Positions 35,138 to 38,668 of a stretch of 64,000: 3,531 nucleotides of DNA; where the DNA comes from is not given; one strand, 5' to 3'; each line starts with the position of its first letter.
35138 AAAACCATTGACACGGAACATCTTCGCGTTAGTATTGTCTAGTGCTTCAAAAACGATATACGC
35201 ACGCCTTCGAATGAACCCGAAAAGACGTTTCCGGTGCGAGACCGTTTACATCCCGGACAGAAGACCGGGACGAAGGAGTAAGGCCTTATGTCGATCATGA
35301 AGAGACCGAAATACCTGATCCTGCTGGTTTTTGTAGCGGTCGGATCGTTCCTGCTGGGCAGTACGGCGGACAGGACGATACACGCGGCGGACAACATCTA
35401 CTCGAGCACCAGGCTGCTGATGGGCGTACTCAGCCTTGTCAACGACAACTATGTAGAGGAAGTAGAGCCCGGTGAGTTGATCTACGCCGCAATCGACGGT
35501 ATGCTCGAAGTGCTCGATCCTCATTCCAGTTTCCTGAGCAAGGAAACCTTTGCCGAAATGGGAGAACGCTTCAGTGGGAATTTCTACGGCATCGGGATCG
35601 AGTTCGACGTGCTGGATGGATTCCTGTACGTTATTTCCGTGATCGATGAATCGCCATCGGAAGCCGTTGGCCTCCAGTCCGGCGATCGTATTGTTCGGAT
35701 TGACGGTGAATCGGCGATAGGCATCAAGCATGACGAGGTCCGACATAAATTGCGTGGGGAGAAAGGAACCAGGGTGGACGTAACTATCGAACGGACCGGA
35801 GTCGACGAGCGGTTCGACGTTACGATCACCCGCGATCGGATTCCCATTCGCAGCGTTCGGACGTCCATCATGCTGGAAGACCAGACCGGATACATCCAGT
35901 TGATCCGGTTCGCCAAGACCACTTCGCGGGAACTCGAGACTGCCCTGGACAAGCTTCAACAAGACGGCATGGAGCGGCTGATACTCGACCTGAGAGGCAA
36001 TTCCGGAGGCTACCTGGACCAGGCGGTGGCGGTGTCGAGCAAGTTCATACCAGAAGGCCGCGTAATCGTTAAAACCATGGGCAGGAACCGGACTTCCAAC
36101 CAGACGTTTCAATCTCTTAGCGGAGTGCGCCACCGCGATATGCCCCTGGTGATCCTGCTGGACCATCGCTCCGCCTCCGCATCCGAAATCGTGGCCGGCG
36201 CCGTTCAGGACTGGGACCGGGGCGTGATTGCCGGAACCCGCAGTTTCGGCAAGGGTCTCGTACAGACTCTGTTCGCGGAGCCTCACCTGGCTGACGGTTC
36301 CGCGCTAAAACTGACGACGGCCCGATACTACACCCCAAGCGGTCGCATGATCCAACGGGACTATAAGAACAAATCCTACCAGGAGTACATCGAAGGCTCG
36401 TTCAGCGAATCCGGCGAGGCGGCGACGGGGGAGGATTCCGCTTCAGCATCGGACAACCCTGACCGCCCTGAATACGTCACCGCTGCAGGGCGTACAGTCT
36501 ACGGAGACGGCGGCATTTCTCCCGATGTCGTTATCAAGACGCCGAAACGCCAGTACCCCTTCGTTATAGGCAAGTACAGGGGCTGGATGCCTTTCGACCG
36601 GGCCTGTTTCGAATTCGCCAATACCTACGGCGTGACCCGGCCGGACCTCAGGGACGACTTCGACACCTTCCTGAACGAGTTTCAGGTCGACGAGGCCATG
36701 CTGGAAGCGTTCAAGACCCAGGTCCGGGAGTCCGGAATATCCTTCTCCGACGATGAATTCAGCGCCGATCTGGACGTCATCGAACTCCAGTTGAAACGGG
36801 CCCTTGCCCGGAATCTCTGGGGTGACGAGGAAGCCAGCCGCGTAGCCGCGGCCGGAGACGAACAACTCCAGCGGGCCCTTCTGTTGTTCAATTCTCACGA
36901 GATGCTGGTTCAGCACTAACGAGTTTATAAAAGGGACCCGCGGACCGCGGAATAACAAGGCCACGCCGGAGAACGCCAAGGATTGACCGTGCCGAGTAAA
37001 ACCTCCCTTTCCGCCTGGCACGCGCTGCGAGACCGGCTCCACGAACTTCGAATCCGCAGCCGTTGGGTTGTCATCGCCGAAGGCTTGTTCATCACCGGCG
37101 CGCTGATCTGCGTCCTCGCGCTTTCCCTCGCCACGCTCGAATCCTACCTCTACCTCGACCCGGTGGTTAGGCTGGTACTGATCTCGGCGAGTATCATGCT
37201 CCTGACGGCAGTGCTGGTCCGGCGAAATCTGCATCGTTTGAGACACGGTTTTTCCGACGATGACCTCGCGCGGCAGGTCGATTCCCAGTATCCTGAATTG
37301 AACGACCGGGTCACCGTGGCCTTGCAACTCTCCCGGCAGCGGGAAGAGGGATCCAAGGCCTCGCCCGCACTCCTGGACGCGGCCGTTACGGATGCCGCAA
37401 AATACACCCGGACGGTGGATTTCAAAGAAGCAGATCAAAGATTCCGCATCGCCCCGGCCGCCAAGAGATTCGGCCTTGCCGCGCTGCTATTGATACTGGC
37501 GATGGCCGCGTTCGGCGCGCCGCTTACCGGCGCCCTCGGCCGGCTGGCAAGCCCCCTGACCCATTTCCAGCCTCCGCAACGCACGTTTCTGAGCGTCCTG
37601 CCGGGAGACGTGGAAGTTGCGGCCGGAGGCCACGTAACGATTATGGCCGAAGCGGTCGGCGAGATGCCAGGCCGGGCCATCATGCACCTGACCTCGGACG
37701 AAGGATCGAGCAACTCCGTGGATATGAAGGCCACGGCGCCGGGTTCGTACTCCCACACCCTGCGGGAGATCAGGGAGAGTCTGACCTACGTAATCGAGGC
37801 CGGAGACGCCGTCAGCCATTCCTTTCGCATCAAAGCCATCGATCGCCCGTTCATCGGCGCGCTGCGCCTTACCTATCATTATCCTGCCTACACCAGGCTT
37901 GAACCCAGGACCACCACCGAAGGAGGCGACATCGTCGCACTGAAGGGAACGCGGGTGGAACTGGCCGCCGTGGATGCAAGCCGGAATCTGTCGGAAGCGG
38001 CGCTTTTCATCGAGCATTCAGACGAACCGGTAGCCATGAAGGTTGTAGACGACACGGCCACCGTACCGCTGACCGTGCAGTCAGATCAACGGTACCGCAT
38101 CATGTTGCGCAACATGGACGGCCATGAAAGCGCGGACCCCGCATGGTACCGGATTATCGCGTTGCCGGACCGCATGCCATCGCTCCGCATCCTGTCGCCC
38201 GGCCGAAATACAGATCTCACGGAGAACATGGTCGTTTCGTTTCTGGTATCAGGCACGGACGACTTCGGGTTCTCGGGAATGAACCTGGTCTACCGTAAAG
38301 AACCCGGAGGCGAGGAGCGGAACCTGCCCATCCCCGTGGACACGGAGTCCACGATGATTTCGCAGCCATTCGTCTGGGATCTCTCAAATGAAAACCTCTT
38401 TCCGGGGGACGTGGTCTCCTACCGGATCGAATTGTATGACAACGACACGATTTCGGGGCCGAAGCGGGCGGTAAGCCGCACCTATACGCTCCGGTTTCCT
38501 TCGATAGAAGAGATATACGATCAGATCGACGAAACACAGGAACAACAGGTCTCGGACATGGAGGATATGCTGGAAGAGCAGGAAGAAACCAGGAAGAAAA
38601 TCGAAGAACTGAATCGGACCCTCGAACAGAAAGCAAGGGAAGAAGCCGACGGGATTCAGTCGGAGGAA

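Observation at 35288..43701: Ctp protease, a giant double-TM coiled-coil protein, a TPR protein and Mpl: a compact, apparently co-transcribed envelope cluster built around a 1128-aa protein of unknown function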

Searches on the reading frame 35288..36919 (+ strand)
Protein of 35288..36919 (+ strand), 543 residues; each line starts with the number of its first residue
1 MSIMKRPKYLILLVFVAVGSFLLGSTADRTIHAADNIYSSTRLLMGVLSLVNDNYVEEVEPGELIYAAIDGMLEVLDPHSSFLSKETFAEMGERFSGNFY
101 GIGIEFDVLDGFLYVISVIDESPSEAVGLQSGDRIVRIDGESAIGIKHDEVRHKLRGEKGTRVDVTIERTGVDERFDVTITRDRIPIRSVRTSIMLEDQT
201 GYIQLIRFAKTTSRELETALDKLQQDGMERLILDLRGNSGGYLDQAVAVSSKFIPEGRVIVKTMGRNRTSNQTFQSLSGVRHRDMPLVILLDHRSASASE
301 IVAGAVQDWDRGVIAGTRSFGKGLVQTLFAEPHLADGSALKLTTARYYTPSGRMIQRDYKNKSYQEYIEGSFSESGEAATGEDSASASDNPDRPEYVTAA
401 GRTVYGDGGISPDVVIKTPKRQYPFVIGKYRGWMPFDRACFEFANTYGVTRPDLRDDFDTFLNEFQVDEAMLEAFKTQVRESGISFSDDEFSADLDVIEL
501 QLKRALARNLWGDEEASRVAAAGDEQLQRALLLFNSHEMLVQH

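Call 3: search_protein_families(library=pfam, proteins=[window:35288-36919:+], max_evalue=0.01)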
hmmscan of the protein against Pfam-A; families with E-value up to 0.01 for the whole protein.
window:35288-36919:+ (543 aa): 6 families
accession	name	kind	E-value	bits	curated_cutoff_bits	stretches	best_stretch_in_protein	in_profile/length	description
PF03572.23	Peptidase_S41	-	2.3e-46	157.8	24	1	200-357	2-156/165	Peptidase family S41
PF13180.12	PDZ_2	-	2e-11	44.5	27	1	102-180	3-80/80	PDZ domain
PF00595.29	PDZ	-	2.3e-09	38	23.2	1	100-168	12-81/81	PDZ domain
PF17820.7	PDZ_6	-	4.4e-08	33.2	27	1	115-169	2-54/54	PDZ domain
PF22694.1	CtpB_N-like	-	7.8e-07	29.9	27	1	47-87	44-85/85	Activating protease CtpB N-terminal domain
PF19797.4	DUF6281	-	0.0042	17.6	28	1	357-419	11-73/100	Family of unknown function (DUF6281)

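Call 4: search_protein_families(library=ncbifam, proteins=[window:35288-36919:+], max_evalue=0.01)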
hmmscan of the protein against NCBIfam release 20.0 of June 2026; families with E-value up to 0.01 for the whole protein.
window:35288-36919:+ (543 aa): 19 families
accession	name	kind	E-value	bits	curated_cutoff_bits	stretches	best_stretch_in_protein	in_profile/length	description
TIGR03900.1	prc_long_Delta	hypoth_equivalog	2e-96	324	660.95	1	31-356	70-394/973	MXAN_5808 family serine peptidase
TIGR00225.1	prc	subfamily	1.8e-86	290.3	218.6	1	55-357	4-305/335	C-terminal processing peptidase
NF052377.1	lmo1851_S41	exception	2.8e-85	286.8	725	1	13-357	18-358/468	lmo1851 family serine protease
NF045589.1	Cterm_S41_CtpB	exception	1.5e-70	237.9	633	1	50-357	70-371/416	carboxyl-terminal processing protease CtpB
NF045588.1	Cterm_S41_CtpA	exception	6.4e-69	232.8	625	1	59-357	69-367/401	carboxyl-terminal processing protease CtpA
NF045590.1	Cterm_S41_CtpC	exception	3.9e-67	226.9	665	1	60-358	75-370/418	carboxyl-terminal processing protease CtpC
NF045591.1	Cterm_S41_CtpZ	exception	6.7e-62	209.5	525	1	59-357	69-365/403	carboxyl-terminal processing protease CtpZ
NF051464.1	tail_spec_CT441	exception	1.3e-54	186.1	700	1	67-356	214-515/645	tail-specific protease Tsp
NF008388.1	PRK11186.1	exception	1.2e-40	139.6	825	1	73-327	219-482/663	carboxy terminal-processing peptidase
NF058627.1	S41_Gfo1087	equivalog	2.2e-14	53.3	455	1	76-322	93-366/489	GFO_1087 family putative carboxy terminal peptidase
NF041199.1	trx7_PDZ_seleno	equivalog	8.9e-05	21.6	300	1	102-180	195-272/390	Trx7/PDZ domain-containing (seleno)protein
TIGR02037.1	degP_htrA_DO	subfamily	9.1e-05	21.5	416.2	1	114-184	262-331/434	Do family serine endopeptidase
TIGR00054.1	TIGR00054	equivalog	0.00015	20.7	147.55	1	117-183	208-270/421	RIP metalloprotease RseP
NF041521.1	HhoA_HhoB_HtrA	equivalog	0.00099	18.5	450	1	111-180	264-331/335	HhoA/HhoB/HtrA family serine endopeptidase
NF047968.1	SerProtHtrA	equivalog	0.0011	18.4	470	1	104-179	283-356/357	serine protease HtrA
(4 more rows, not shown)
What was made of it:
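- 35288..36919 (+): CtpA-like S41 C-terminal processing protease, 543 aa. It has an N-terminal signal or anchor segment, a PDZ domain, an S41 domain and an unassigned C-terminal extension of about 185 aa. Pfam and NCBIfam (calls 3, 4).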

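Call 45: search_solved_structures(query=window:35288-36919:+, max_evalue=0.001)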
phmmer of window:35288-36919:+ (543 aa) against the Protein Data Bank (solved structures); distinct sequences matched with E-value up to 0.001: 47.
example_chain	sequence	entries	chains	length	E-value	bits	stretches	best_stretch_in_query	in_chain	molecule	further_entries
7rpq_A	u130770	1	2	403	3.2e-66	227.2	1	42-357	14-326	Probable carboxyl-terminal protease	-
7rqh_A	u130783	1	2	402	8.1e-66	225.9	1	42-357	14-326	Probable carboxyl-terminal protease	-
8sxe_A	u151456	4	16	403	8.2e-66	225.9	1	42-357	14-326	Probable carboxyl-terminal protease | Carboxyl-terminal protease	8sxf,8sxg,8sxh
9jr1_A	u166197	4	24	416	1e-56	195.9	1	45-357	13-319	Carboxyl-terminal protease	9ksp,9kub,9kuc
9ku0_A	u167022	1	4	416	1.8e-55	191.7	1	45-357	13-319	Carboxyl-terminal protease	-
9ku3_A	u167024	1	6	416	1.1e-54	189.2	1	45-357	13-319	Carboxyl-terminal protease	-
4c2h_A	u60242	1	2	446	2.6e-51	178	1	48-357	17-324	CARBOXY-TERMINAL PROCESSING PROTEASE CTPB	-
4c2c_A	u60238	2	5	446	5e-51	177.1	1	48-357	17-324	CARBOXY-TERMINAL PROCESSING PROTEASE CTPB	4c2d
4c2g_A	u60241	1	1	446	1.3e-50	175.7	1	48-357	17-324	CARBOXY-TERMINAL PROCESSING PROTEASE CTPB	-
4c2e_A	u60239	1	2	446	2.5e-50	174.8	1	48-357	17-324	CARBOXY-TERMINAL PROCESSING PROTEASE CTPB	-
4c2f_A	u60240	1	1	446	3.4e-50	174.3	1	48-357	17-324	CARBOXY-TERMINAL PROCESSING PROTEASE CTPB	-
6vbb_A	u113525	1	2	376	5.1e-41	144.1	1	41-357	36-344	Peptidase S41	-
1fc6_A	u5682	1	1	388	6.9e-37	130.4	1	64-356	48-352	PHOTOSYSTEM II D1 PROTEASE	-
1fc7_A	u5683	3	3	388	1.3e-36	129.5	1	64-356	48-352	PHOTOSYSTEM II D1 PROTEASE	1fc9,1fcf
6iqq_C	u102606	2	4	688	3.5e-30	108.3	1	67-330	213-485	Tail-specific protease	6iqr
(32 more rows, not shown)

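Call 88: search_solved_structures(query=window:35288-36919:+, max_evalue=1e-60, show_alignments=1)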
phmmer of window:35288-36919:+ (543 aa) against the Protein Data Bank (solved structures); distinct sequences matched with E-value up to 1e-60: 3.
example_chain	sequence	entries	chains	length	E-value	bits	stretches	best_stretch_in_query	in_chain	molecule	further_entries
7rpq_A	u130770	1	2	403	3.2e-66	227.2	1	42-357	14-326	Probable carboxyl-terminal protease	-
7rqh_A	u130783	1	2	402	8.1e-66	225.9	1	42-357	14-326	Probable carboxyl-terminal protease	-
8sxe_A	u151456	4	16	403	8.2e-66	225.9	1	42-357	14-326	Probable carboxyl-terminal protease | Carboxyl-terminal protease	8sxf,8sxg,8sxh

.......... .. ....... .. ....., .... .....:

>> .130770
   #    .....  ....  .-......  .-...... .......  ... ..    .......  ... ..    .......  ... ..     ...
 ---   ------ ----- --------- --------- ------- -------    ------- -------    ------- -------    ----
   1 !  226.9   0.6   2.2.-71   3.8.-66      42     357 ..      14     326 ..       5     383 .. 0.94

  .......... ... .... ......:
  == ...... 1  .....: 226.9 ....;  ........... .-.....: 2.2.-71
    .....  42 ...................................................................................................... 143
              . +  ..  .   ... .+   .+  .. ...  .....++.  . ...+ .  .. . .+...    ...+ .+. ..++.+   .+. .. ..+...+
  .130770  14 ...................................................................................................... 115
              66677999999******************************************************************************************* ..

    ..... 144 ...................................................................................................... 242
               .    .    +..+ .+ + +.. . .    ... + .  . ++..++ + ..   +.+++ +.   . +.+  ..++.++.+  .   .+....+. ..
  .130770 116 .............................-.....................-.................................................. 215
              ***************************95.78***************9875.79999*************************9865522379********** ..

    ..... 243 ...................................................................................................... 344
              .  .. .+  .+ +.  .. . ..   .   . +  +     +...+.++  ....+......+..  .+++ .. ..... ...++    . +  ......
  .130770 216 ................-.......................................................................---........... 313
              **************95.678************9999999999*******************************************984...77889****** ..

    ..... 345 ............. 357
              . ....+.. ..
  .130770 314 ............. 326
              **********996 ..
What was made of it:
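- On CtpA-LbcA / Prc-NlpI protease-adaptor pairs: In the alignment to 7RPQ, the SASASE, FGKG and VQT motifs are conserved (call 88).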

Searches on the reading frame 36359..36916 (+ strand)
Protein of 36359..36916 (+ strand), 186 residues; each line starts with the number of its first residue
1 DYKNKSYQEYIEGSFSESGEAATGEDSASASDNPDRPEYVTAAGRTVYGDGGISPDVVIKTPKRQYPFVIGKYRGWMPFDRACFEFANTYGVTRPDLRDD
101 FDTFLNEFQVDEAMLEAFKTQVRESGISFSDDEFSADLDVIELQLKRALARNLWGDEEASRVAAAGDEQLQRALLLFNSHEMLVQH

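Call 62: search_protein_families(library=pfam, proteins=[window:36359-36916:+], max_evalue=1)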
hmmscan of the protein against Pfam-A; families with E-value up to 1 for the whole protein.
window:36359-36916:+ (186 aa): 1 family
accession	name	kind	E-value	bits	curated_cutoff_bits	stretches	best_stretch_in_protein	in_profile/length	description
PF19797.4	DUF6281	-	0.0022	18.5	28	1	1-62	12-73/100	Family of unknown function (DUF6281)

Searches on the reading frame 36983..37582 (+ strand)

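Call 62: search_protein_families(library=pfam, proteins=[window:36983-37582:+], max_evalue=1)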
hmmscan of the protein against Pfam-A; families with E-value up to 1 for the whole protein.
window:36983-37582:+ (200 aa): 3 families
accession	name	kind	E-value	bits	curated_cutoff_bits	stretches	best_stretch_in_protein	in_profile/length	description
PF23600.1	DUF7139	-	0.11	12.6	30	1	26-58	17-49/150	Domain of unknown function (DUF7139)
PF23022.3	6TM_1st_PGAP2IP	-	0.13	12.8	27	1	43-79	55-91/156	PGAP2IP, first transmembrane domain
PF11026.13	DUF2721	-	0.41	11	28.3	1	13-78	47-114/129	Protein of unknown function (DUF2721)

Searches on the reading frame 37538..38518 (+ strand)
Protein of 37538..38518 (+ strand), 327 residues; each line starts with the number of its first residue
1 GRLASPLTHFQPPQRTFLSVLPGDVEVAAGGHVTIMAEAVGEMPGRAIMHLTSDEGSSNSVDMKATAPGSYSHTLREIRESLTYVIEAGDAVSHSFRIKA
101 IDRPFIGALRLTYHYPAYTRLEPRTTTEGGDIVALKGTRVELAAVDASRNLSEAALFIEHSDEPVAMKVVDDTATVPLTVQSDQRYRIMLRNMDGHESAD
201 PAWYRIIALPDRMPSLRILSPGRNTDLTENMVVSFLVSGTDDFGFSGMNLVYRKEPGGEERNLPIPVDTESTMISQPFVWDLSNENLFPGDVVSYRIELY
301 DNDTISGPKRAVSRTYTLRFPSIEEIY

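Call 54: search_protein_representatives(protein=window:37538-38518:+)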
Query: 327 residues. Proteins with E-value up to 0.001 (for the whole library): 9619; up to 1e-10: 4489; up to 1e-30: 304. The best 150 are listed.
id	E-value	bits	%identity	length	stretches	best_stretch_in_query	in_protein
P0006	1.9e-170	582.6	80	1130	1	2-327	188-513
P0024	5.6e-112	390.5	56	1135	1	2-327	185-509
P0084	9.2e-65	235.4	40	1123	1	2-327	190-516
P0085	1.8e-60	221.3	41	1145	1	1-326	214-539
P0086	5.8e-58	213.1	39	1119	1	2-327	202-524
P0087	8.9e-58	212.5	41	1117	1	2-326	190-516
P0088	1.3e-55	205.3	36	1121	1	2-327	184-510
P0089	1.6e-54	201.8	42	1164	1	2-327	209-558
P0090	1.9e-54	201.5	37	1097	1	2-326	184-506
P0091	1.1e-53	199.0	37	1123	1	8-326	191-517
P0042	1.5e-52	195.3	38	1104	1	7-327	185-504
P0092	8.0e-52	192.9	38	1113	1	2-327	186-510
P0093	1.9e-51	191.7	36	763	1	1-327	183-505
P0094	5.2e-51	190.2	38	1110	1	2-327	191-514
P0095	6.8e-51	189.9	34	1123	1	2-326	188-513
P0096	1.0e-50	189.3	36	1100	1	15-327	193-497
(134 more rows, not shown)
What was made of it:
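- The beta region finds 9,619 cluster representatives at E<=1e-3; most of the 150 listed are about 1100-1150 aa, with the region at about aa 190-520 (call 54).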
